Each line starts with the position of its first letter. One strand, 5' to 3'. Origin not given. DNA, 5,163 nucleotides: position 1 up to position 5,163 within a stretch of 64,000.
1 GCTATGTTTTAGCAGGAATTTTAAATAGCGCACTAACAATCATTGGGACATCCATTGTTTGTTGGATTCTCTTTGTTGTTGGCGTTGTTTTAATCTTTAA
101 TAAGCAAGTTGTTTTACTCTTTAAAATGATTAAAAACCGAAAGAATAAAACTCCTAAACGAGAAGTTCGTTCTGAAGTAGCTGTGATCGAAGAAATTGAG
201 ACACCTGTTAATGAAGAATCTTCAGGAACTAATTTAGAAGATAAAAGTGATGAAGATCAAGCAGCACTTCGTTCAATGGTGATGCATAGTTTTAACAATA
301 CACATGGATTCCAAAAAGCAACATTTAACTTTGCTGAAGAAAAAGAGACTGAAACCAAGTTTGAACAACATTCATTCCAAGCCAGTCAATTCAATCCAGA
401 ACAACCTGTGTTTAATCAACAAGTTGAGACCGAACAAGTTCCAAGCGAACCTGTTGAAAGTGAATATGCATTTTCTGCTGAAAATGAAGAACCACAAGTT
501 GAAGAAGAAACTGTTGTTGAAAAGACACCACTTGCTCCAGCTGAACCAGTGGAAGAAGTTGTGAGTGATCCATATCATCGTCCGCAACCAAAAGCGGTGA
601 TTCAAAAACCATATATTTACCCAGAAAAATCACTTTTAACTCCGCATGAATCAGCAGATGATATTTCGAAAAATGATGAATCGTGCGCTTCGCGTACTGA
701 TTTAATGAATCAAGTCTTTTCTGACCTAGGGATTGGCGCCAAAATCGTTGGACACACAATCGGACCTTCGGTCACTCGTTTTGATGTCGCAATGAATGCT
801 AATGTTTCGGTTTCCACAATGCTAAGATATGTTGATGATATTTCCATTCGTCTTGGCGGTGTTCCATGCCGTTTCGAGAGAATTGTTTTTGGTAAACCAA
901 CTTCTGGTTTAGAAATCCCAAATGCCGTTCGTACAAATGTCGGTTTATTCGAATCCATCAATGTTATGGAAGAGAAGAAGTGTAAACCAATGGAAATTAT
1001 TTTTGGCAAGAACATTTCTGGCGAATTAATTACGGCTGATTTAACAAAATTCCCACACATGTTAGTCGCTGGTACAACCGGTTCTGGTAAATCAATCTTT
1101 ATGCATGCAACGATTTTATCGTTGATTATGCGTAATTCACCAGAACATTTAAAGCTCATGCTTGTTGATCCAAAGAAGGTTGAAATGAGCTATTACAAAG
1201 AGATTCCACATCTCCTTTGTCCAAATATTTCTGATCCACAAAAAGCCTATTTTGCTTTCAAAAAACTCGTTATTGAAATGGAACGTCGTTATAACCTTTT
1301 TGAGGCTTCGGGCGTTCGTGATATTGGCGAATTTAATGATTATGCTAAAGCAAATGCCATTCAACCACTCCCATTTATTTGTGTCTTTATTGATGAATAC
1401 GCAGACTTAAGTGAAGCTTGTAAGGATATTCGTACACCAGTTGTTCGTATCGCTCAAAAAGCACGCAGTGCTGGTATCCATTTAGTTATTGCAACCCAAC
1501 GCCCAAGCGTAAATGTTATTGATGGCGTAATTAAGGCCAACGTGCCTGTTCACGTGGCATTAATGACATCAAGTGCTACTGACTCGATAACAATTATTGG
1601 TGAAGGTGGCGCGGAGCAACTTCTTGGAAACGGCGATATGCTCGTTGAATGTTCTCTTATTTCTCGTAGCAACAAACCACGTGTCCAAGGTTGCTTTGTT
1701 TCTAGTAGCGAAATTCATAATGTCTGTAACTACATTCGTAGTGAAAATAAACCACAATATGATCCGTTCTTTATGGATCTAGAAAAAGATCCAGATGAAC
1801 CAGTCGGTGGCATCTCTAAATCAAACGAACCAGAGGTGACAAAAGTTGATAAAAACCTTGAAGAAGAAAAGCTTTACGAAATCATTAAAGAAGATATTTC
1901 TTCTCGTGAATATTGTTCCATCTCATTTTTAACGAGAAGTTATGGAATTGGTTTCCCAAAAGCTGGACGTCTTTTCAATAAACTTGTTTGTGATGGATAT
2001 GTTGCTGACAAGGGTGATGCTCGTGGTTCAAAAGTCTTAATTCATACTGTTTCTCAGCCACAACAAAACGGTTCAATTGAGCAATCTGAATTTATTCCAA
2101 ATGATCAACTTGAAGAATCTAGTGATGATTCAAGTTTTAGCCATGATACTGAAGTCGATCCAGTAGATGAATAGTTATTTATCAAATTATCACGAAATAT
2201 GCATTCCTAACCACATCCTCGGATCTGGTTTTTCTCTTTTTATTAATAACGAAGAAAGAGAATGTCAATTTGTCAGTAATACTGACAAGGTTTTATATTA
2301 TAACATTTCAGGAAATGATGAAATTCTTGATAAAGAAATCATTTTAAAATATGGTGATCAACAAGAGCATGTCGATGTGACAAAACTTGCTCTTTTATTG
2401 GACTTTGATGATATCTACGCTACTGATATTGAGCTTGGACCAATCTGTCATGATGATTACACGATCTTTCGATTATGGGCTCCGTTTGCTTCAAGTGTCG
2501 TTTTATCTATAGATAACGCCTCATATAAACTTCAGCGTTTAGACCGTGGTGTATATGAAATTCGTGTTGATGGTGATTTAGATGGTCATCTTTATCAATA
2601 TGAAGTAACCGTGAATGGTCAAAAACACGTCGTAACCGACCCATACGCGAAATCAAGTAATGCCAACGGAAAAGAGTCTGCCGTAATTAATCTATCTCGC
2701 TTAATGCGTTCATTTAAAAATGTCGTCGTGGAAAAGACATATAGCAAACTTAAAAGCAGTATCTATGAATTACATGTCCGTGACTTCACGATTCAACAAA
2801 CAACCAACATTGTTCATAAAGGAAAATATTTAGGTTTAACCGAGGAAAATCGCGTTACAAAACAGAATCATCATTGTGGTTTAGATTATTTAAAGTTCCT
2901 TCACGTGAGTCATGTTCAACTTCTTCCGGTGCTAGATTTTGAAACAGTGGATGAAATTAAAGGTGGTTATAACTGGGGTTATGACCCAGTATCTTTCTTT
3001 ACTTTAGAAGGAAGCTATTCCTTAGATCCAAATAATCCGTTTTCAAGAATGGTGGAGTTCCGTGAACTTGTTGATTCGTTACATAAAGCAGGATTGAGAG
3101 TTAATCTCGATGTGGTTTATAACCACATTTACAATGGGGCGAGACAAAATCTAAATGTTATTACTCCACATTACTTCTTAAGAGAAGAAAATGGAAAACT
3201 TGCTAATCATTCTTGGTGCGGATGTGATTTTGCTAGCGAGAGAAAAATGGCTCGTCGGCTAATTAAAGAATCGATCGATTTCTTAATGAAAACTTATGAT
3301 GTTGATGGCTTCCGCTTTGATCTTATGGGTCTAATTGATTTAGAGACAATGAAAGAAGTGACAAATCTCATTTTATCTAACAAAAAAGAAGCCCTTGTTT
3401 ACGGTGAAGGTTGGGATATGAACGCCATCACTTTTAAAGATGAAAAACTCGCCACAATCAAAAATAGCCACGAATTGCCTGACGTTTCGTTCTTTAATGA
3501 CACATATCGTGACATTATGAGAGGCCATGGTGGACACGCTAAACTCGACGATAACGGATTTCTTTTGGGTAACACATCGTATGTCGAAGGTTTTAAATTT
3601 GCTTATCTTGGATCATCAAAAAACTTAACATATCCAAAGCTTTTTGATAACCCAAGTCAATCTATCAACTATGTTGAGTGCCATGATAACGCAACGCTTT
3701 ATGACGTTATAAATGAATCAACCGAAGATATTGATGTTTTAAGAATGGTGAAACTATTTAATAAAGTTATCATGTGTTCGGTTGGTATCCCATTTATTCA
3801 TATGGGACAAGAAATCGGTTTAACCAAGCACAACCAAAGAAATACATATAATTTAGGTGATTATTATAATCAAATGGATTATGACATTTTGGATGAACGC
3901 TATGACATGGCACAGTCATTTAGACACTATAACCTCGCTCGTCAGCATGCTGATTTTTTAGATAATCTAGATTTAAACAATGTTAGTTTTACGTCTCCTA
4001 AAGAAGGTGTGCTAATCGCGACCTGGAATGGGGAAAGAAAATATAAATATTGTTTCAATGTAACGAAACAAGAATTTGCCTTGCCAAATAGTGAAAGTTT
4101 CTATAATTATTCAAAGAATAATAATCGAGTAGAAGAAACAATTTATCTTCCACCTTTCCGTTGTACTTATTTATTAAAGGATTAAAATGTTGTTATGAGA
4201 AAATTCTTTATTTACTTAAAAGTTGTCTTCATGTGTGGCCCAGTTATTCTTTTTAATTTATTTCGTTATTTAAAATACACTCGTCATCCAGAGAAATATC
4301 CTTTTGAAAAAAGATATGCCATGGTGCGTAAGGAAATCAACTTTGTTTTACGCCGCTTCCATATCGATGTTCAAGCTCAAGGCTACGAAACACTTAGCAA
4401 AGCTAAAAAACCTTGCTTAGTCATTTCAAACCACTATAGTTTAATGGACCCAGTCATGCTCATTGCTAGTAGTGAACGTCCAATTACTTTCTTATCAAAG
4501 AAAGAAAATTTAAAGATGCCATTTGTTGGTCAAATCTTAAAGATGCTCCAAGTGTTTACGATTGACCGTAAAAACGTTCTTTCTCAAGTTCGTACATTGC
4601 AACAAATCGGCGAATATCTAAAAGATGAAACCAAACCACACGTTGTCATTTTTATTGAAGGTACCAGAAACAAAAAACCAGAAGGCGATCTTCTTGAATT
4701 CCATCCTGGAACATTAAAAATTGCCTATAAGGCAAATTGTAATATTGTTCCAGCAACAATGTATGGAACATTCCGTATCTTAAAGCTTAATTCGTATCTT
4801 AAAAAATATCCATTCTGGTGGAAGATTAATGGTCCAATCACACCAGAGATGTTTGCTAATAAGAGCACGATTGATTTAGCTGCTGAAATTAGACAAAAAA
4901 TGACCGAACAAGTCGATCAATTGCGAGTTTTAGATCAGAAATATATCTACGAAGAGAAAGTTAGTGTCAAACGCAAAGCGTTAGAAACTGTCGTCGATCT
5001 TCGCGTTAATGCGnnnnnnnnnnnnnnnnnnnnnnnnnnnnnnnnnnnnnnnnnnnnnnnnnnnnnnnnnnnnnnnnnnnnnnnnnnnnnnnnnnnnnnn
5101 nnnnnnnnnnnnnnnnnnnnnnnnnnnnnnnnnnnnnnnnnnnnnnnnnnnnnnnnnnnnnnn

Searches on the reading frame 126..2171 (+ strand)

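Call 48: search_protein_families(library=pfam, proteins=[window:126-2171:+], max_evalue=0.00001)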
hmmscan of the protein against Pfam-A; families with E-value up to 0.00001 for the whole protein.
window:126-2171:+ (682 aa): 3 families
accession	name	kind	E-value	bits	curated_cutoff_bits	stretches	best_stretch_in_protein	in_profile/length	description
PF01580.24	FtsK_SpoIIIE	-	4.7e-51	173.8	24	1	286-462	15-221/221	FtsK/SpoIIIE family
PF17854.6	FtsK_alpha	-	2e-14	54.1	22.9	1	166-266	2-101/101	FtsK alpha domain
PF09397.16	FtsK_gamma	-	9.8e-08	32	30.6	1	579-639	2-62/63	Ftsk gamma domain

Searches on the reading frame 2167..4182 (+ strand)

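Call 48: search_protein_families(library=pfam, proteins=[window:2167-4182:+], max_evalue=0.00001)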
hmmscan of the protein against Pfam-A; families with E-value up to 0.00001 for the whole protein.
window:2167-4182:+ (672 aa): 3 families
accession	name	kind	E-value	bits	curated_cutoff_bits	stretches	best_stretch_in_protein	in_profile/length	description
PF00128.31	Alpha-amylase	-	1.5e-14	54.5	22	1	354-560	158-366/446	Alpha amylase, catalytic domain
PF02922.24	CBM_48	-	8.3e-11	42.5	22.4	1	90-161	2-83/83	Carbohydrate-binding module 48 (Isoamylase N-terminal domain)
PF22019.2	GlgB_N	-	9.5e-07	29.3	27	1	90-160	20-94/94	alpha-1,4-glucan branching enzyme GlgB, N-terminal domain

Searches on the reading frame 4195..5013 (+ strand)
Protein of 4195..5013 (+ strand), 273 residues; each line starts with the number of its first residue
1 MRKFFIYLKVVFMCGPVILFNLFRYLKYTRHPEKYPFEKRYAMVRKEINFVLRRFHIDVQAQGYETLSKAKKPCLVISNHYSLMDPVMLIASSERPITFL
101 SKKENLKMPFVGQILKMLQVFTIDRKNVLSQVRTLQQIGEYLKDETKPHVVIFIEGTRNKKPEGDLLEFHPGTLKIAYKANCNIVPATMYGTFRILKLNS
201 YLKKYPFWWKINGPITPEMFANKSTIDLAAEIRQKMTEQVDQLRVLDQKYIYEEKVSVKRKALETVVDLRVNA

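Call 48: search_protein_families(library=pfam, proteins=[window:4195-5013:+], max_evalue=0.00001)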
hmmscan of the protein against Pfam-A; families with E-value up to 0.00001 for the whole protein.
window:4195-5013:+ (273 aa): 1 family
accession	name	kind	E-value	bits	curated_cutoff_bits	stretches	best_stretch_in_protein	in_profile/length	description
PF01553.26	Acyltransferase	-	1.3e-25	90.2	23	1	60-189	3-131/132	Acyltransferase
